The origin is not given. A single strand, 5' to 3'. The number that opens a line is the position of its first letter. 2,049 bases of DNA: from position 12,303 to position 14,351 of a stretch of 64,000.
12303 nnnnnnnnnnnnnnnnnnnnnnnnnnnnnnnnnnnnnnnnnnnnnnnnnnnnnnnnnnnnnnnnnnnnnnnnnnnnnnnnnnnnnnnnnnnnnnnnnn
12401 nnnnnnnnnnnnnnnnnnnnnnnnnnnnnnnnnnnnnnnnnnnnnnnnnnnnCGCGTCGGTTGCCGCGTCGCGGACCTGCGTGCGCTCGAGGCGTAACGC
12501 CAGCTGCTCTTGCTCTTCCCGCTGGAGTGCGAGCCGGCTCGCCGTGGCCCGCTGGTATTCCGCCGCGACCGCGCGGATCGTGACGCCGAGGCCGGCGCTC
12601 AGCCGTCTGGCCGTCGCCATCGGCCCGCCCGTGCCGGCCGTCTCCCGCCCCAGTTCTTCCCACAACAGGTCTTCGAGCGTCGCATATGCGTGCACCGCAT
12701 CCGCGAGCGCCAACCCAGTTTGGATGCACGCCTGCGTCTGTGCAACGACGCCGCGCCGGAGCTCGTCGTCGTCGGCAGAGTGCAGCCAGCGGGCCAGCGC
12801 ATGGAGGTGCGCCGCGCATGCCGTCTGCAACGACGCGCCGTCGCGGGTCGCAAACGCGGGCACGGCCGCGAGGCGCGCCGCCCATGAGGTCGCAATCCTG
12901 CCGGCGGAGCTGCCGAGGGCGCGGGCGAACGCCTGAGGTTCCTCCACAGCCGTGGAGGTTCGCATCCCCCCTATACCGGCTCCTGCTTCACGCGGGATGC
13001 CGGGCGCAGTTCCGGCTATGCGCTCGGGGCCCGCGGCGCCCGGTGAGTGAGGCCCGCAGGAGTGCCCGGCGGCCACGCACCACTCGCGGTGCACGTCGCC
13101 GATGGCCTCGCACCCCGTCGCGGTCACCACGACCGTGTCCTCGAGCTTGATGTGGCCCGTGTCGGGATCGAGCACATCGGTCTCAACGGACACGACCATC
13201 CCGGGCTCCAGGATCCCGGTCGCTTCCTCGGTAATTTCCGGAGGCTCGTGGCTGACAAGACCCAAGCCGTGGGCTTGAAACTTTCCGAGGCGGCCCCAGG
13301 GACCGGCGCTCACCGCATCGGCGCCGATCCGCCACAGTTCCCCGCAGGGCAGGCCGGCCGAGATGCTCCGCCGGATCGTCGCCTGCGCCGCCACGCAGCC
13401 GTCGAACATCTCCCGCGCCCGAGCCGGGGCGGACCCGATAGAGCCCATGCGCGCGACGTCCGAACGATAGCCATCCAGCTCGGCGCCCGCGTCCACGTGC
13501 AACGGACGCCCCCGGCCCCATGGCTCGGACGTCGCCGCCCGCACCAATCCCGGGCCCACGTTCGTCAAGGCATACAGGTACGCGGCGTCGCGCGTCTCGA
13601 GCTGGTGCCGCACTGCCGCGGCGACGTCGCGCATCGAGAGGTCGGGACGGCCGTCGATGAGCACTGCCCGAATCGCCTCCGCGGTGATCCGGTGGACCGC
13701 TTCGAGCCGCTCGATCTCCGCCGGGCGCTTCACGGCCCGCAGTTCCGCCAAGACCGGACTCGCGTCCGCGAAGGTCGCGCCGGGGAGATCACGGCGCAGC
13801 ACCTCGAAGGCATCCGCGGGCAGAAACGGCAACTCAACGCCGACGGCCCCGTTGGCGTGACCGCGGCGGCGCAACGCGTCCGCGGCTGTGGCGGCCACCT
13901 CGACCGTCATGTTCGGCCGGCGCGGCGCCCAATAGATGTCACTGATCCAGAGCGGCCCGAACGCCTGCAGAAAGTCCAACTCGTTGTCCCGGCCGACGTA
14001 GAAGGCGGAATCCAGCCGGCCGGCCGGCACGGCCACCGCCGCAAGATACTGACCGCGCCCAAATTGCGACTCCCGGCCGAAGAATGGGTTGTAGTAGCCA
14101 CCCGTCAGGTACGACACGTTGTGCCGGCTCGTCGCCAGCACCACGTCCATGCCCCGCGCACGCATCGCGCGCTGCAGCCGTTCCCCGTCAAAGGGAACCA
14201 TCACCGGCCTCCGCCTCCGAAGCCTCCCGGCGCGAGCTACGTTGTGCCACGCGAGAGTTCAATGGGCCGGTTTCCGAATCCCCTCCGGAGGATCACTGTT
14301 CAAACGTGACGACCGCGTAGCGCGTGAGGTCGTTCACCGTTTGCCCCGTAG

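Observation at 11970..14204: M24 aminopeptidase fused in-frame to a sensor-GGDEF module with degenerate active site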

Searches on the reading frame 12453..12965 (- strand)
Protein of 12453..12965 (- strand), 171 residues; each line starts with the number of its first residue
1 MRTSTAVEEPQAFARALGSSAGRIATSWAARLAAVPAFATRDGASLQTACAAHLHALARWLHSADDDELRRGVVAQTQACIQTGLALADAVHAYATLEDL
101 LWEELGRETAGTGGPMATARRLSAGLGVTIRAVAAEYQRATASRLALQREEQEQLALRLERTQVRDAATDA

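Call 28: find_homologous_proteins(query=window:12453-12965:-, max_evalue=0.001)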
Query window:12453-12965:-: 2484 candidates shared short words with the query, none scored E <= 0.001.
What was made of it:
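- Tried and rejected: The word-indexed protein search with the middle domain found nothing (call 28).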

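Call 34: search_protein_representatives(protein=window:12477-12965:-)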
Query: 163 residues. Proteins with E-value up to 0.001 (for the whole library): 6; up to 1e-10: 3; up to 1e-30: 0. The best 6 are listed.
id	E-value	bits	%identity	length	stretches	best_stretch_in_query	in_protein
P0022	3.8e-30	121.1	49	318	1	19-162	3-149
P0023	6.9e-14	68.4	37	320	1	15-162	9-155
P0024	3.8e-13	66.0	35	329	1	13-161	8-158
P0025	3.0e-09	53.4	50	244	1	92-163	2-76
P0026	3.1e-08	50.1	32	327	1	10-156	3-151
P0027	4.5e-07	46.3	29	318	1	12-160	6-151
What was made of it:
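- On Conserved multidomain M24-GGDEF protein family: None of the six GGDEF-family representatives is longer than 329 aa (call 34).
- An exhaustive search with the middle domain finds only six representatives, 244-329 aa. The match starts at their N-terminus, so all are standalone (call 34).
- Tried and rejected: Only the exhaustive HMMER search found the six relatives (call 34).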

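Call 36: find_encoding_contigs(protein=P0022, flank=5000, max_places=4)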
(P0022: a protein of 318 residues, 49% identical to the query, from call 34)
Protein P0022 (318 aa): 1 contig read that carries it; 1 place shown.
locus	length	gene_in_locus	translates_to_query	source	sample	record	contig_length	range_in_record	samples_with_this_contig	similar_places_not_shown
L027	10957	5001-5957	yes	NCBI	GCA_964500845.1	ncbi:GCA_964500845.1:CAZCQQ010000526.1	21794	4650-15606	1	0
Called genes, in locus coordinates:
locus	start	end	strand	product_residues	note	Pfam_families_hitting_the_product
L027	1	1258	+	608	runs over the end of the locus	PF02653:BPD_transp_2, PF00005:ABC_tran, PF12399:BCA_ABC_TP_C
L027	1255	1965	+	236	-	PF00005:ABC_tran, PF13304:AAA_21 (faint)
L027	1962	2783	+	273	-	PF03437:BtpA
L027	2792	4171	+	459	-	PF00370:FGGY_N, PF02782:FGGY_C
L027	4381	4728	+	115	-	-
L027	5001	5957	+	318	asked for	PF14361:RsbRD_N (weak), PF00990:GGDEF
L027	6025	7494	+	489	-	PF03486:HI0933_like (faint), PF07992:Pyr_redox_2 (faint), PF00890:FAD_binding_2, PF01266:DAO (weak), PF12831:FAD_oxidored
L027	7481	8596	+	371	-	PF27541:CitB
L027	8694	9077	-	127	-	PF01042:Ribonuc_L-PSP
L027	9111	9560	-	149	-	PF00583:Acetyltransf_1, PF13673:Acetyltransf_10, PF13508:Acetyltransf_7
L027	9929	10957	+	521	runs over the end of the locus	-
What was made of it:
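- The nearest one has no M24 neighbour (call 36).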

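Call 64: predict_structure(alignment_id=A6)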
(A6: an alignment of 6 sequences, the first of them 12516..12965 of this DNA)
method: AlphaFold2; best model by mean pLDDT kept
length: 150 residues; sequences in the alignment: 6
mean_pLDDT: 88.5   pTM: 0.81
mean pLDDT of the five models: 88.5, 87.2, 86.3, 86.2, 86.0
residues with pLDDT >= 90: 110; 70-90: 28; 50-70: 9; < 50: 3
segments of 3 or more residues with pLDDT < 50: 1-3
pLDDT, mean of each block of 10 residues (from residue 1): 57 90 96 91 91 94 92 92 92 94 84 74 93 96 92
secondary structure, 60 per line:
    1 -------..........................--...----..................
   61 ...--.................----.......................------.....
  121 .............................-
elements in order: H8-33 H43-63 H66-82 H87-109 H116-149
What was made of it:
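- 12477..12965 (-): All-helical N-terminal domain of the GGDEF protein (aa 414-576). The predicted fold is a globin without a conserved histidine, followed by a long connecting helix. AF2 pLDDT 88.5, pTM 0.81 (call 64).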

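Call 70: fold_search(model_id=the predicted structure, library=pdb)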
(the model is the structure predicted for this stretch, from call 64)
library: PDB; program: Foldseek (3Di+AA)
matches with E <= 10: 286; with E <= 0.001: 0
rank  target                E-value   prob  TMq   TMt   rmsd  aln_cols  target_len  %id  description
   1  2dc3_A                1.4e-02  1.00  0.63  0.56   4.6       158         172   15  Crystal structure of human cytoglobin at 1.68 angstroms resolution (released 2006-05-23)
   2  4zvb_A                1.6e-02  1.00  0.70  0.70   3.3       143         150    9  Crystal structure of globin domain of the E. coli DosC - form II (ferrous) (released 2015-11-11)
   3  8oup_A                2.7e-02  1.00  0.56  0.56   5.2       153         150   16  Structural characterization of the hexa-coordinated globin from Spisula solidissima (released 2023-07-05)
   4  4zvb_B                3.7e-02  1.00  0.63  0.63   4.1       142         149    9  Crystal structure of globin domain of the E. coli DosC - form II (ferrous) (released 2015-11-11)
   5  9i1r_I                5.0e-02  1.00  0.65  0.62   3.0       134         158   15  Structure of the bicylindrical allophycocyanin core expressed during far-red light photoacclimation (FaRLiP) (released 2025-07-02)
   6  4zva_A                5.2e-02  1.00  0.63  0.63   3.5       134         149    8  Crystal structure of globin domain of the E. coli DosC - form I (ferric) (released 2015-11-11)
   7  6i2z_B                5.5e-02  1.00  0.71  0.70   2.4       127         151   12  Isolated globin domain of the Bordetella pertussis globin-coupled sensor (released 2019-10-16)
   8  3tm9                  7.0e-02  1.00  0.60  0.62   5.2       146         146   19  Y29A mutant of Vitreoscilla stercoraria hemoglobin (released 2014-04-16)
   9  8oup_B                7.7e-02  1.00  0.56  0.56   6.2       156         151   15  Structural characterization of the hexa-coordinated globin from Spisula solidissima (released 2023-07-05)
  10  4uiq_B                8.5e-02  1.00  0.72  0.70   2.3       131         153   11  Isolated globin domain of the Bordetella pertussis globin-coupled sensor with a heme at the dimer interface (released 2016-04-13)
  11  8h17                  1.0e-01  1.00  0.72  0.69   3.5       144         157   13  Crystal structure of the Globin domain of Thermosynechococcus elongatus BP-1 (released 2023-04-26)
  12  4uiq_A                1.1e-01  1.00  0.68  0.67   3.0       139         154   14  Isolated globin domain of the Bordetella pertussis globin-coupled sensor with a heme at the dimer interface (released 2016-04-13)
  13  1ut0_A                1.1e-01  1.00  0.66  0.65   5.4       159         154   14  CRYSTAL STRUCTURE OF CYTOGLOBIN: THE FOURTH GLOBIN TYPE DISCOVERED IN MAN DISPLAYS HEME HEXA-COORDINATION (released 2004-06-01)
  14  6m9a_C                1.1e-01  1.00  0.68  0.65   3.1       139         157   14  Bordetella pertussis globin coupled sensor regulatory domain (BpeGReg) (released 2018-11-14)
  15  9dsf_C                1.5e-01  1.00  0.73  0.71   2.5       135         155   14  Cyanide-ligated Bordetella pertussis globin coupled sensor regulatory domain S68A (released 2025-12-24)
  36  2bnl_C                3.9e-01  1.00  0.71  0.79   3.0       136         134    9  The structure of the N-terminal domain of RsbR (released 2005-11-03)
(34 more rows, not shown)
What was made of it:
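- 12477..12965 (-): Nearly all of the top 50 Foldseek hits, including the best ones, are globin-fold proteins, with TM 0.63-0.73 among the best (call 70).
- On Globin-coupled sensors / RsbR-type non-haem globin domain: The model is confident (pLDDT 88.5) and nearly all of the top 50 Foldseek hits, including the best, are globin-fold proteins (TM 0.63-0.73 among the best), but the E-values are about 1e-2 (calls 64, 70).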

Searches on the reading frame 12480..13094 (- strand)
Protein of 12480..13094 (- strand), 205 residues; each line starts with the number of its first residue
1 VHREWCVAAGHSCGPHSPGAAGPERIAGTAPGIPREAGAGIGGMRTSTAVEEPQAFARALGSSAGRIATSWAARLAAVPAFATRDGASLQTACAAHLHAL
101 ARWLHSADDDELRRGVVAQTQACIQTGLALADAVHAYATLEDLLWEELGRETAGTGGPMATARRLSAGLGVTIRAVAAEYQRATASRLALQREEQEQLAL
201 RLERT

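Call 8: search_protein_families(library=pfam, proteins=[window:12480-13094:-], max_evalue=10)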
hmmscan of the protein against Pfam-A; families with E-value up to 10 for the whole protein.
window:12480-13094:- (205 aa): 0 families
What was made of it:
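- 12477..12965 (-): No Pfam hit (call 8).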

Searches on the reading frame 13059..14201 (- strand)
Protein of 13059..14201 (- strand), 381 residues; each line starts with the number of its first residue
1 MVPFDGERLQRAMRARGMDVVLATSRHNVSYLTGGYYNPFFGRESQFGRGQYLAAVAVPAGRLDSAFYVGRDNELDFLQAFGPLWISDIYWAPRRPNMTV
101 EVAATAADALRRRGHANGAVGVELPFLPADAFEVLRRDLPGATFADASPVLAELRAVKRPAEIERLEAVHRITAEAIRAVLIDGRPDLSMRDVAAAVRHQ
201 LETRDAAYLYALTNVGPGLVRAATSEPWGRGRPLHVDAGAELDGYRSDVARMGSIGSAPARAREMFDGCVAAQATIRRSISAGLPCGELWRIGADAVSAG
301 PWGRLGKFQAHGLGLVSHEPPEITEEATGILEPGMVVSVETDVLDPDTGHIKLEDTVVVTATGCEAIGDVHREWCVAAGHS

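Call 63: find_homologous_proteins(query=window:13059-14201:-, max_evalue=1e-10)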
Query window:13059-14201:- (381 aa): 997 proteins with E <= 1e-10 among 8000 candidates; the best 120 are listed.
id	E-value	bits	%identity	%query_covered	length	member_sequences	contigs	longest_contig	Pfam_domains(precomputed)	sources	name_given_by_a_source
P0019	5.8e-232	787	92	99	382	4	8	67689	PF01321.25,PF00557.30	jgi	-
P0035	1.2e-182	625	74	99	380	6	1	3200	PF01321.25,PF00557.30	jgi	jgi:Xaa-Pro aminopeptidase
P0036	1.3e-180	618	72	99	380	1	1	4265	PF01321.25,PF00557.30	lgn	-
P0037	2.1e-174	598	70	99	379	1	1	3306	PF01321.25,PF00557.30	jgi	jgi:Xaa-Pro aminopeptidase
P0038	8.0e-173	593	70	99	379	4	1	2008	PF01321.25,PF00557.30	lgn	-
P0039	2.6e-169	581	69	99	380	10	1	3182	PF01321.25,PF00557.30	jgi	-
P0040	6.1e-168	577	71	95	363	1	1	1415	PF01321.25,PF00557.30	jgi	jgi:Xaa-Pro aminopeptidase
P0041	9.5e-167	573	68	99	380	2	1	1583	PF01321.25,PF00557.30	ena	-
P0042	6.8e-158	544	65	99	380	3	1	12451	PF01321.25,PF00557.30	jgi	-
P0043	7.8e-153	527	61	99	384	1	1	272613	PF01321.25,PF00557.30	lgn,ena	-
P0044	2.9e-152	525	61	99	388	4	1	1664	PF01321.25,PF00557.30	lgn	-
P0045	1.3e-151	523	61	99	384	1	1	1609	PF01321.25,PF00557.30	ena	-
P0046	2.2e-151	522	61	99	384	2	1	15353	PF01321.25,PF00557.30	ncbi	-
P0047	5.1e-151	521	61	99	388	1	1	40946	PF01321.25,PF00557.30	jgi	jgi:Xaa-Pro dipeptidase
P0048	1.1e-150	520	61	99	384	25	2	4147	PF01321.25,PF00557.30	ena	-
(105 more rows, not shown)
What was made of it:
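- Closest known: M24B metallopeptidases. Same: It belongs to a populous family of roughly 380-aa proteins annotated as Xaa-Pro peptidase family (call 63).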

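Call 65: find_encoding_contigs(protein=P0036, flank=4000, max_places=3)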
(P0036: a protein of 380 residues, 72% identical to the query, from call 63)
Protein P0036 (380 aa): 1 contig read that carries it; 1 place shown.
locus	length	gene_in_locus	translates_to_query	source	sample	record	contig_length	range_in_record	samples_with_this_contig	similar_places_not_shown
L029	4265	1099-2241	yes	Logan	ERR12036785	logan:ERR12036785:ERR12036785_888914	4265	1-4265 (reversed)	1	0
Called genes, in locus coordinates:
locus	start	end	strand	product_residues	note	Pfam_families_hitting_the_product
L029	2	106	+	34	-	?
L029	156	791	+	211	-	-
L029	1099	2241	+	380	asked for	PF01321:Creatinase_N, PF00557:Peptidase_M24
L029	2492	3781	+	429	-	PF00890:FAD_binding_2, PF01266:DAO, PF13450:NAD_binding_8 (weak)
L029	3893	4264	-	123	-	?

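Call 66: find_encoding_contigs(protein=P0042, flank=5000, max_places=3)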
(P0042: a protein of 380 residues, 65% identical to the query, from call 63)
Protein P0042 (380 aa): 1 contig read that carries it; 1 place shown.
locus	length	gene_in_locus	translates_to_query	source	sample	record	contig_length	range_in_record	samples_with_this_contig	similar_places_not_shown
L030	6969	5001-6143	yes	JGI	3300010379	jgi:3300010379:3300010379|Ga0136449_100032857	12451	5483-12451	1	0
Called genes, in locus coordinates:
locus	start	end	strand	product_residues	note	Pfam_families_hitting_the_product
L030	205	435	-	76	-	-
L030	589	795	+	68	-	-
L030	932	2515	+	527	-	PF00496:SBP_bac_5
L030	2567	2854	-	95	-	-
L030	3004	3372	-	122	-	-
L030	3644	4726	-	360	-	PF00180:Iso_dh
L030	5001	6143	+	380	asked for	PF01321:Creatinase_N, PF00557:Peptidase_M24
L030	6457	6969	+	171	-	?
